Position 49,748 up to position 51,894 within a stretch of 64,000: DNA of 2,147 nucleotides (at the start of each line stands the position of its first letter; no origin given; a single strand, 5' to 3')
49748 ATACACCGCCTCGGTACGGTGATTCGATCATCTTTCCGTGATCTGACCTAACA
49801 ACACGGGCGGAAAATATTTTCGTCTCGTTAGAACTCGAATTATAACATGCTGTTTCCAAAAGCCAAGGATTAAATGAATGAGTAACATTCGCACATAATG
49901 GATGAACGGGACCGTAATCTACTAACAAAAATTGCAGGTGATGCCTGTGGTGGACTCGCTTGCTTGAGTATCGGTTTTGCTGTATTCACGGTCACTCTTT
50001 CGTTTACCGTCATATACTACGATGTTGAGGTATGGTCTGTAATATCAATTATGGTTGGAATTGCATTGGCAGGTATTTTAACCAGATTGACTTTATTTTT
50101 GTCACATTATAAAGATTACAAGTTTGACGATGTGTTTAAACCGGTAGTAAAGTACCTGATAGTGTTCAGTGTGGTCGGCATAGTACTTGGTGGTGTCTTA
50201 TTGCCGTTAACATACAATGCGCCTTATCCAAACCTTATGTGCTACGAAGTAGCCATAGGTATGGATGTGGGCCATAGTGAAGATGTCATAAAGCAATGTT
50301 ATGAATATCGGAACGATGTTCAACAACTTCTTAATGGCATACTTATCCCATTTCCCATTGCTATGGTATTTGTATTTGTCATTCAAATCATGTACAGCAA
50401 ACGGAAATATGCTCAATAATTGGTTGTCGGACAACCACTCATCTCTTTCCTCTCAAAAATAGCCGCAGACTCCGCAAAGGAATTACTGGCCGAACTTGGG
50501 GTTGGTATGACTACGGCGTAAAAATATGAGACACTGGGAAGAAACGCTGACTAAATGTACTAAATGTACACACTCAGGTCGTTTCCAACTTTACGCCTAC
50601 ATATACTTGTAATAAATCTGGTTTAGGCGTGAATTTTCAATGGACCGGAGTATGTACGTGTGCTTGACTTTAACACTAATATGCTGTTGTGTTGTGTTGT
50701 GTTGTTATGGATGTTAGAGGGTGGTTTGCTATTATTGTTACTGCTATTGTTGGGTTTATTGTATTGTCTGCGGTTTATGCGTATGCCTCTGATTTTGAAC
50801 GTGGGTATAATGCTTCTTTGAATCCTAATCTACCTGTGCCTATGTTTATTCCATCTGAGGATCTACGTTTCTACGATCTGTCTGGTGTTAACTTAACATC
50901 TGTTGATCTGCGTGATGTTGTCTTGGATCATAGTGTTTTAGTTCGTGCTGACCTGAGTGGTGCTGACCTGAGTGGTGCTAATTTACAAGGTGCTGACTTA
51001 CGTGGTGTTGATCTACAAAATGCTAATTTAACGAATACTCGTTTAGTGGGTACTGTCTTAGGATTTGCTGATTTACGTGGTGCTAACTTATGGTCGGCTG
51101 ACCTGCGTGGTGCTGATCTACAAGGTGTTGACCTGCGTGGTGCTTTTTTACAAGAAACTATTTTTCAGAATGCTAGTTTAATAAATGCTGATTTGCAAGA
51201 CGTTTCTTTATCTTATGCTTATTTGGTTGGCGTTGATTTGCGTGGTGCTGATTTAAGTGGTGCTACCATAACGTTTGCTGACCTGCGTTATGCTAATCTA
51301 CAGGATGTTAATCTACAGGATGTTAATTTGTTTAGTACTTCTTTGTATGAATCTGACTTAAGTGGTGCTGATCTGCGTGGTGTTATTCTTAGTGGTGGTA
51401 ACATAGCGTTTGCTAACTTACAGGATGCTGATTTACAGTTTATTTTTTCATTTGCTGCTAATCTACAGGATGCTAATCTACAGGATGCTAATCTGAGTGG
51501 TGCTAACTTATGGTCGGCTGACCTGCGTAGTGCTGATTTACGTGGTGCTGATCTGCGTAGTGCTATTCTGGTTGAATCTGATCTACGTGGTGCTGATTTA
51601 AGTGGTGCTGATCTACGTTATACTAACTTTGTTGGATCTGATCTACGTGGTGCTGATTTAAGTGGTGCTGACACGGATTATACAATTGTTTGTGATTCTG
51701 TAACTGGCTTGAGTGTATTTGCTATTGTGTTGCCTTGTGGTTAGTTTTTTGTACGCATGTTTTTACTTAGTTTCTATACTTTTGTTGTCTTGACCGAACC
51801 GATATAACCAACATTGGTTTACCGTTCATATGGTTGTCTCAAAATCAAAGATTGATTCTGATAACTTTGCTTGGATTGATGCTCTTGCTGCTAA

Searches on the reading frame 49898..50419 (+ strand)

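Call 12: search_protein_families(library=pfam, proteins=[window:49898-50419:+], max_evalue=0.01)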
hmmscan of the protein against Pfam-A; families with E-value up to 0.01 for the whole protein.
window:49898-50419:+ (173 aa): 1 family
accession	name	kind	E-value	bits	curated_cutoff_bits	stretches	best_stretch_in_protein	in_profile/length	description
PF01925.25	TauE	-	0.0028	17.8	32.6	1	22-105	14-87/237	Sulfite exporter TauE/SafE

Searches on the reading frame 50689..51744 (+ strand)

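Call 28: search_protein_families(library=pfam, proteins=[window:50689-51744:+], max_evalue=0.001)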
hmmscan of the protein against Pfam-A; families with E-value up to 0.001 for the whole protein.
window:50689-51744:+ (351 aa): 4 families
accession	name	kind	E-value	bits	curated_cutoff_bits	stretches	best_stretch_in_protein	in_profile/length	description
PF00805.28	Pentapeptide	-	6.1e-100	326.5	20.2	11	73-111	2-40/40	Pentapeptide repeats (8 copies)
PF13599.13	Pentapeptide_4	-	5.9e-33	113.2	38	5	143-214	7-78/78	Pentapeptide repeat region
PF13576.12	Pentapeptide_3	-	6.6e-21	74.7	27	0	87-121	4-46/48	Pentapeptide repeats (9 copies)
PF25296.1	Decapeptide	-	2e-06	28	45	0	256-324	4-72/74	Decapeptide repeat region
